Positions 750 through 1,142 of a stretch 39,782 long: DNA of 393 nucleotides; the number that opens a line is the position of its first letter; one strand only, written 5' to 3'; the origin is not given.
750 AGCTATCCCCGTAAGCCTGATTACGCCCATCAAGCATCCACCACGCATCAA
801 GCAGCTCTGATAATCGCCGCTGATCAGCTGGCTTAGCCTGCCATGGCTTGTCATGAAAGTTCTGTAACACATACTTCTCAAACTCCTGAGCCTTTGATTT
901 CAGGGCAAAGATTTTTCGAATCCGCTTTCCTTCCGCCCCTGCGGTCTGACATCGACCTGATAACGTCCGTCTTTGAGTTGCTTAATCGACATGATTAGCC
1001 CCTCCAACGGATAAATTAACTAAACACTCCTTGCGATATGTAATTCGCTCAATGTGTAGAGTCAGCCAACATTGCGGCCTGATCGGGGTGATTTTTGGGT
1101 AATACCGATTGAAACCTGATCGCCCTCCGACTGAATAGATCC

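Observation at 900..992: Integrase N-terminus is out of frame (single-base deletion near 927..930)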

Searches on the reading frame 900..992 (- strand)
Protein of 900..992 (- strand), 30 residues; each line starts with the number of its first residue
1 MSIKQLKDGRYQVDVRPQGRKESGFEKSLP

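Call 28: find_encoding_contigs(protein=window:900-992:-, flank=3000, max_places=10)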
Protein window:900-992:- (30 aa): 17 contigs read that carry it; 10 places shown.
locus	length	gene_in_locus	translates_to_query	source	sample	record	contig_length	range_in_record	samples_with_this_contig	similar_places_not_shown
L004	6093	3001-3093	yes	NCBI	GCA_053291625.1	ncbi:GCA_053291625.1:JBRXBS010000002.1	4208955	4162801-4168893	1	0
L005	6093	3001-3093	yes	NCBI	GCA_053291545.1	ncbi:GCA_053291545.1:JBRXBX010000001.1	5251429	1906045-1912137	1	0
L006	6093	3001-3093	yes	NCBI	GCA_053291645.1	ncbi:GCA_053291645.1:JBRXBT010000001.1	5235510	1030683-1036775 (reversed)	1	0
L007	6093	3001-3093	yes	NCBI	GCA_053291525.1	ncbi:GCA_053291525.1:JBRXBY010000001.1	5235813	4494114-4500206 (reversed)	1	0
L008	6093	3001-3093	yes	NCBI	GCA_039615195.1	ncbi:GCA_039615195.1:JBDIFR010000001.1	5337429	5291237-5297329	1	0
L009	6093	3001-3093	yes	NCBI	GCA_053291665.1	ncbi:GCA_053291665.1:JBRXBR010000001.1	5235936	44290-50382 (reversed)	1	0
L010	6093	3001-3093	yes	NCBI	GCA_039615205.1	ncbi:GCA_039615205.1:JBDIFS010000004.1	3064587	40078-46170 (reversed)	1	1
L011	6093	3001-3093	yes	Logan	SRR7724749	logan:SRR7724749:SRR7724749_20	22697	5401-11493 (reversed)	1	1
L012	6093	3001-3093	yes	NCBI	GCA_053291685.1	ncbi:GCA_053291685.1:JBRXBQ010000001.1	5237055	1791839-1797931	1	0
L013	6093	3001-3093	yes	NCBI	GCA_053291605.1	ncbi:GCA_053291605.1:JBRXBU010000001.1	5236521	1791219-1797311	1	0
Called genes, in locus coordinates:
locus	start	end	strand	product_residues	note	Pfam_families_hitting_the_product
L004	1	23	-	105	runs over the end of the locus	-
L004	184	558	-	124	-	PF15946:DUF4754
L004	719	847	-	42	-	-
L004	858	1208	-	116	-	PF15958:DUF4761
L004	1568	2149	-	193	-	-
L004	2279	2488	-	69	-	-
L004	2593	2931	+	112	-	PF13560:HTH_31, PF12844:HTH_19, PF01381:HTH_3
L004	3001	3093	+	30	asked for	-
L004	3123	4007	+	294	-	PF24624:Int_N, PF00589:Phage_integrase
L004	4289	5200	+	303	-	PF04879:Molybdop_Fe4S4, PF00384:Molybdopterin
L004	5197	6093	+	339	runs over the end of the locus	PF00384:Molybdopterin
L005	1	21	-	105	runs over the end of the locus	-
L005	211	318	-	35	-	-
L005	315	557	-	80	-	PF15946:DUF4754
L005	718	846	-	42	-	-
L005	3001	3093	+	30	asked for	-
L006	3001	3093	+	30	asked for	-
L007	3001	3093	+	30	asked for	-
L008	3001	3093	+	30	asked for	-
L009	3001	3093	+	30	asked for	-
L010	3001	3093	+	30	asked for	-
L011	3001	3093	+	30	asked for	-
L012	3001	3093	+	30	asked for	-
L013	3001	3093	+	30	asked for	-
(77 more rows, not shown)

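Call 39: search_protein_families(library=pfam, proteins=[window:900-992:-], max_evalue=0.01)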
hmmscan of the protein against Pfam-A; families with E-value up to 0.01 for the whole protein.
window:900-992:- (30 aa): 0 families
